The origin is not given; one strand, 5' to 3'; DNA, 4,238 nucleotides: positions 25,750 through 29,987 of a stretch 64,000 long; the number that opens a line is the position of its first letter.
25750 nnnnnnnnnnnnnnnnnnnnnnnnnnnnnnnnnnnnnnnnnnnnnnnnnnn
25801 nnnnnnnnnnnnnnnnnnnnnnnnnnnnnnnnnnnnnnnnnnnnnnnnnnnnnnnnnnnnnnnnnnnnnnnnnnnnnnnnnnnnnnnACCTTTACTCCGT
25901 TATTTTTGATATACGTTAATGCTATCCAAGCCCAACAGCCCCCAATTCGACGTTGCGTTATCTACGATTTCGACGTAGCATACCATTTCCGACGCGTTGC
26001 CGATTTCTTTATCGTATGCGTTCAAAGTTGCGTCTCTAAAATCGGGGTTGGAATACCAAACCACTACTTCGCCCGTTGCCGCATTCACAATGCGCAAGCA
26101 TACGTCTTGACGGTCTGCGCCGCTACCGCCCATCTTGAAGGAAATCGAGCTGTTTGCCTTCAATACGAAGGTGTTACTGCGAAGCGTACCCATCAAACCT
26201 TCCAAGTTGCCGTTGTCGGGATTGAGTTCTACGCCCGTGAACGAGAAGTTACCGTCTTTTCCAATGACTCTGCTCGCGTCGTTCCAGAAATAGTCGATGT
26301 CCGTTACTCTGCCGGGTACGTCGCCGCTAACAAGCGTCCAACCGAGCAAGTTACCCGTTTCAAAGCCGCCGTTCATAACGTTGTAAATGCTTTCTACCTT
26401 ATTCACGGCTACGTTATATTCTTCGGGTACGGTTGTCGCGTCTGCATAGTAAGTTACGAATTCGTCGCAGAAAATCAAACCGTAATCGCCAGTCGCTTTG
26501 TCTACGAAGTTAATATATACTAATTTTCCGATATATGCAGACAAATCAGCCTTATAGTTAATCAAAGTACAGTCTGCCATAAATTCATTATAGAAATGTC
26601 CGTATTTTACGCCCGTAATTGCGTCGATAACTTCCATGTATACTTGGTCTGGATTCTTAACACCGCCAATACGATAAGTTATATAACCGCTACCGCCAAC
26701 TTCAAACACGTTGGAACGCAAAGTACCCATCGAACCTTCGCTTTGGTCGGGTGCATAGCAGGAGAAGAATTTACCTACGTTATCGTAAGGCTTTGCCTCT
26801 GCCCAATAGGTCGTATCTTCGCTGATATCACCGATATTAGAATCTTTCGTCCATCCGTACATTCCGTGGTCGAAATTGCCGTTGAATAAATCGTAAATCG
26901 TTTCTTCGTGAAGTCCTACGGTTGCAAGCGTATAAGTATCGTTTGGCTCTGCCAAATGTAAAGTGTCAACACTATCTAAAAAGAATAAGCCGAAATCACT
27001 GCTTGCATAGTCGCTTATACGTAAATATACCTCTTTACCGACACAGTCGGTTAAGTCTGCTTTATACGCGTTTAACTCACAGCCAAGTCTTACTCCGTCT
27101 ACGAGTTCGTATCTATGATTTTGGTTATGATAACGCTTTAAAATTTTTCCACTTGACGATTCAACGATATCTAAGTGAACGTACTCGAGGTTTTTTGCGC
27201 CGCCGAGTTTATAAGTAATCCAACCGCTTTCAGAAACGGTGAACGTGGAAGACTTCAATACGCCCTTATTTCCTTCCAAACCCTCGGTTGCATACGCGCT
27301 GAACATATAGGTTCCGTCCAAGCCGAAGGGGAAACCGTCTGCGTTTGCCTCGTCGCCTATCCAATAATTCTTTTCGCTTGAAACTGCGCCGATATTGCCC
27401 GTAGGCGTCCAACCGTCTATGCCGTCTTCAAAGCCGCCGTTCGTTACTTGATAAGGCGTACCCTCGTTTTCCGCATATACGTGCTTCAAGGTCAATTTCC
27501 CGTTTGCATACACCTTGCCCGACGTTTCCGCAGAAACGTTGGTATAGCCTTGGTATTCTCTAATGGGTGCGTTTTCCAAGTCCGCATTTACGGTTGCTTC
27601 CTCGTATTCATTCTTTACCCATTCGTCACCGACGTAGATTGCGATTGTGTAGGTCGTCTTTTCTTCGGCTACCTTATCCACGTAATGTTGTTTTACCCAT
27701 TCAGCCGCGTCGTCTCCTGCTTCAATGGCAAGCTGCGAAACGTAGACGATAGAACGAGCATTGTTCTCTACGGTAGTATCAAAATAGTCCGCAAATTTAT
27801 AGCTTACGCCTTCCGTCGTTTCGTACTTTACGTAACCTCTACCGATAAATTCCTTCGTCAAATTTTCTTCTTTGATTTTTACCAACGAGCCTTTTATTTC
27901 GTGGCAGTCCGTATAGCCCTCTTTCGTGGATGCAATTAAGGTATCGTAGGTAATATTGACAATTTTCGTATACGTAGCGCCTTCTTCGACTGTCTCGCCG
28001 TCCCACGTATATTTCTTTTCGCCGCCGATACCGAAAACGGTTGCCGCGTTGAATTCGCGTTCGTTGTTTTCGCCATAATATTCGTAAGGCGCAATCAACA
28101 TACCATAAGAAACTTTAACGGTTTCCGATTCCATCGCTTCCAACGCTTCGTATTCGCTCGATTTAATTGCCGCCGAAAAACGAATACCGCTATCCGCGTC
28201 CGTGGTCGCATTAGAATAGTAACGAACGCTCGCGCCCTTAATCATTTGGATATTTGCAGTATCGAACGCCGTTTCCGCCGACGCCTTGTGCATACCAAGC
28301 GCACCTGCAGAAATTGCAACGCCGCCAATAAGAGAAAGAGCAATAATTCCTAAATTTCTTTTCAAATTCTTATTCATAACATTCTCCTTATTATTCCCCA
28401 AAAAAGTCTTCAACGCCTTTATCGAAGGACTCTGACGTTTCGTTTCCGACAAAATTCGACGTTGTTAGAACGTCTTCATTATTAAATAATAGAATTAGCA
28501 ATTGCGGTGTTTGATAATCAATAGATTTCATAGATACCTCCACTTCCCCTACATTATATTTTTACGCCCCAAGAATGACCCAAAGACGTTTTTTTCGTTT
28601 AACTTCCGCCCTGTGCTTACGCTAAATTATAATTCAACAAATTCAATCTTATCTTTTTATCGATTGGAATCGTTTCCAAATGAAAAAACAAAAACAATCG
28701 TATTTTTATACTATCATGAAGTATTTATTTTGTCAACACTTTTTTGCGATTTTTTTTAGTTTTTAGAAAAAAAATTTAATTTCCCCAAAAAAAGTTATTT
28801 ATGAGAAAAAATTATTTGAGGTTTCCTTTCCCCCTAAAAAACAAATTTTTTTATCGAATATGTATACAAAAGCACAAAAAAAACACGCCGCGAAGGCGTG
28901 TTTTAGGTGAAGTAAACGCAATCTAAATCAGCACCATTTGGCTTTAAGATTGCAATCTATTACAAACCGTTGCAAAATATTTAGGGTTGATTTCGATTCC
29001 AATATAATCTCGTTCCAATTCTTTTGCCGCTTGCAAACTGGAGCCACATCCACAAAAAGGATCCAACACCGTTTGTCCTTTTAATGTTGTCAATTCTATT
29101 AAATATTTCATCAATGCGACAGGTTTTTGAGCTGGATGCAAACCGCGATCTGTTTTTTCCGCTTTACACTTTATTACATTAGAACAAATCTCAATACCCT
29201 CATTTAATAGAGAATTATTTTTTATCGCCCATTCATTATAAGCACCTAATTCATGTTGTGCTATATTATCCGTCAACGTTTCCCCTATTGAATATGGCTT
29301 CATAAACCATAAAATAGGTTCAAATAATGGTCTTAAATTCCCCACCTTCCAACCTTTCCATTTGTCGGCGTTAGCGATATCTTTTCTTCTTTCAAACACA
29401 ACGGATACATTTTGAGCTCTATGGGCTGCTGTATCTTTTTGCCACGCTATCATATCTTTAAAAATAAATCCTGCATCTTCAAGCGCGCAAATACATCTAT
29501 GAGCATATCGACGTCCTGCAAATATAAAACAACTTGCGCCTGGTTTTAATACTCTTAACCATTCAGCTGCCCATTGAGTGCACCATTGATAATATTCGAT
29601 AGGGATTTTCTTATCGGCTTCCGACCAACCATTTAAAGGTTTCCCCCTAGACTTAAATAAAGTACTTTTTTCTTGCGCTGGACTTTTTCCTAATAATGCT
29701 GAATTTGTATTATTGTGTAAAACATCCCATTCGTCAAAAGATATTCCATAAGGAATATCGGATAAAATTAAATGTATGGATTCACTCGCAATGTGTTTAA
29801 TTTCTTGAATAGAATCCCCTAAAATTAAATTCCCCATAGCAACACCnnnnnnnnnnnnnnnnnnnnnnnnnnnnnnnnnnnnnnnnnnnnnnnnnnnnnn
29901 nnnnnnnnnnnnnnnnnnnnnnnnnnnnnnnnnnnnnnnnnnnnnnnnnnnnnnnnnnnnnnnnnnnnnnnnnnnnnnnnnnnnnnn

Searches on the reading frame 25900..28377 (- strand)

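Call 5: search_protein_families(library=pfam, proteins=[window:25900-28377:-], max_evalue=0.1)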
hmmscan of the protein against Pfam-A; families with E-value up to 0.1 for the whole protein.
window:25900-28377:- (825 aa): 1 family
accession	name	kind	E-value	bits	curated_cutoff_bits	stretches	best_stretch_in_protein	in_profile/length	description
PF02018.23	CBM_4_9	-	0.085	13.7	25.9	0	311-335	4-29/136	Carbohydrate binding domain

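Call 6: search_protein_families(library=ncbifam, proteins=[window:25900-28377:-], max_evalue=0.1)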
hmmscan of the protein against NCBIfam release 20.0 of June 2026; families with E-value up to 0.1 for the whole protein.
window:25900-28377:- (825 aa): 1 family
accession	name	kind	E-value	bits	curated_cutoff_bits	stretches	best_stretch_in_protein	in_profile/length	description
NF033675.1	NTTRR-F1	subfamily_domain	0.043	13.9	70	0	667-686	6-25/155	NTTRR-F1 domain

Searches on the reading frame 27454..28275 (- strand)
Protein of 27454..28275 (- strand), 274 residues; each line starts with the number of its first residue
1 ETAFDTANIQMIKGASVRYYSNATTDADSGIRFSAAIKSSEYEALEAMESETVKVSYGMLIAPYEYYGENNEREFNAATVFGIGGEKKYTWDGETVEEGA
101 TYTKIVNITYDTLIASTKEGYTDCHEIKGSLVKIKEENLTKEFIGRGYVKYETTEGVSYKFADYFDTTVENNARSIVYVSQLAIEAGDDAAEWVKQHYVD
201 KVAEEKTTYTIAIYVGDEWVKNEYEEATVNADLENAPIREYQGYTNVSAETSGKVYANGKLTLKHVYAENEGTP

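Call 55: search_solved_structures(query=A3, max_evalue=1)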
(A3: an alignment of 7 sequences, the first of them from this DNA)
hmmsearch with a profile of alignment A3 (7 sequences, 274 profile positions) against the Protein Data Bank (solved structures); distinct sequences matched with E-value up to 1: 0.

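Call 63: predict_structure(alignment_id=A3)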
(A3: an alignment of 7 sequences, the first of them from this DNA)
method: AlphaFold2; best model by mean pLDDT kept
length: 274 residues; sequences in the alignment: 7
mean_pLDDT: 87.3   pTM: 0.82
mean pLDDT of the five models: 87.3, 86.0, 85.1, 84.5, 80.5
residues with pLDDT >= 90: 139; 70-90: 114; 50-70: 20; < 50: 1
segments of 3 or more residues with pLDDT < 50: none
pLDDT, mean of each block of 10 residues (from residue 1): 84 87 68 95 90 91 81 81 89 85 92 91 95 89 95 92 90 92 89 90 91 89 91 78 81 86 88 60
secondary structure, 60 per line:
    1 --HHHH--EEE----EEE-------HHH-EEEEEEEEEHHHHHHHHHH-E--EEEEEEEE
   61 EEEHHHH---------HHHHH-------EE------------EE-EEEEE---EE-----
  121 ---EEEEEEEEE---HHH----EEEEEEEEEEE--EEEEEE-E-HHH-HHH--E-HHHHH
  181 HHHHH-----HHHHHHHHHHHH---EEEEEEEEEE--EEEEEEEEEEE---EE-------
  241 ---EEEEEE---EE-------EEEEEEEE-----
elements in order: H3-6 E9-11 E16-18 E30-38 H39-48 E53-63 H64-67 H77-81 E106-110 E124-132 E143-153 E156-161 H176-185 H191-202 E206-215 E218-228 E244-249 E262-269

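Call 65: fold_search(model_id=the predicted structure, library=pdb)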
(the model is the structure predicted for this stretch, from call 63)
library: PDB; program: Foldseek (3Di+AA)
matches with E <= 10: 792; with E <= 0.001: 7
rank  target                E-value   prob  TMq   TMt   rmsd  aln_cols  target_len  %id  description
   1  9i4z                  9.1e-06  1.00  0.22  0.11  14.4       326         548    8  Crystal structure of Thomasclavelia ramosa IgA peptidase (IgAse) active site mutant (E330-N876) (released 2025-06-25)
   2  9qdh                  4.3e-05  1.00  0.21  0.11  14.7       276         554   10  Crystal structure of IgA protease (323-878) from Thomasclavelia ramosa (released 2025-07-16)
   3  9ekk_A                1.5e-04  0.99  0.22  0.11  14.5       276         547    9  Thomasclavelia ramosa Immunoglobulin A Protease Middle (Protease) Domain with C-terminal Domain #1 (Crystallized as Pu (released 2025-09-03)
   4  7yl5_B                2.2e-04  0.96  0.26  0.20  18.1       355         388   11  Cell surface protein YwfG protein complexed with mannose (released 2023-06-07)
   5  7yl6_B                3.1e-04  0.93  0.25  0.19  17.5       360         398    9  Cell surface protein YwfG protein complexed with alpha-1,2-mannobiose (released 2023-06-07)
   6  7yl4_B                4.9e-04  0.92  0.25  0.19  17.4       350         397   10  Cell surface protein YwfG protein (apo form) (released 2023-06-07)
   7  9qa6                  8.7e-04  0.96  0.21  0.07  14.2       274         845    9  Cryo-EM structure of Thomasclavelia ramosa IgA peptidase (IgAse) active site mutant (S32-N876) (released 2025-06-25)
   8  7yl4_A                2.6e-03  0.80  0.26  0.17  17.0       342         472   11  Cell surface protein YwfG protein (apo form) (released 2023-06-07)
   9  4liq_E                8.2e-03  0.77  0.17  0.12   8.0       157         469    6  Structure of the extracellular domain of human CSF-1 receptor in complex with the Fab fragment of RG7155 (released 2014-06-18)
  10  4jdz_B                1.7e-02  0.10  0.14  0.10  21.8       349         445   10  Structures of SdrD from Staphylococcus aureus reveal the molecular mechanism of how the cell surface receptors recogni (released 2013-06-19)
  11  1f4a_A                2.8e-02  0.54  0.20  0.07   7.4       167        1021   11  E. COLI (LACZ) BETA-GALACTOSIDASE (NCS CONSTRAINED MONOMER-ORTHORHOMBIC) (released 2001-02-21)
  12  7nms                  3.7e-02  0.41  0.16  0.13  10.6       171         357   10  InlB392_T332E: T332E variant of Listeria monocytogenes InlB (internalin B) residues 36-392 (released 2022-01-26)
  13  5t99_A                3.7e-02  0.33  0.19  0.09   8.5       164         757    7  Crystal structure of BuGH2Awt in complex with Galactoisofagomine (released 2017-09-13)
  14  9nms_A                4.7e-02  0.25  0.19  0.17   9.2       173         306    8  R162Q mutant of inwardly rectifying potassium channel Kir7.1 (released 2026-01-28)
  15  3is0                  4.9e-02  0.28  0.23  0.17  15.7       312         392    6  Crystal structure of functional region of UafA from Staphylococcus saprophyticus in the presence of cholesterol (released 2010-09-08)
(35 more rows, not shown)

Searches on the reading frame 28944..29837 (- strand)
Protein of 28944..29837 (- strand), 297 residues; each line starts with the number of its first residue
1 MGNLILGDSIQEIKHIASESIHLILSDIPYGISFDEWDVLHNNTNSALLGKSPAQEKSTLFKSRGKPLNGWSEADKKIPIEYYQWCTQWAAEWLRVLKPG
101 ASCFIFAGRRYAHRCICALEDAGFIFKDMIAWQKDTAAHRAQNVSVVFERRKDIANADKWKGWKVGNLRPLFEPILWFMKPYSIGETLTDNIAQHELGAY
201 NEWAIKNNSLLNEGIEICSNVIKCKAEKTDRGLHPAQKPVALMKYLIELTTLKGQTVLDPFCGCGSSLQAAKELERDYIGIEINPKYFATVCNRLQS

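Call 21: search_protein_families(library=pfam, proteins=[window:28944-29837:-], max_evalue=0.001)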
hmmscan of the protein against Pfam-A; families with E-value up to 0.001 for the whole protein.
window:28944-29837:- (297 aa): 1 family
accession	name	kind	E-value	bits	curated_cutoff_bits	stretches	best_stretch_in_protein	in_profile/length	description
PF01555.25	N6_N4_Mtase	-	1.4e-46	159.7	26.7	1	21-289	1-217/221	DNA methylase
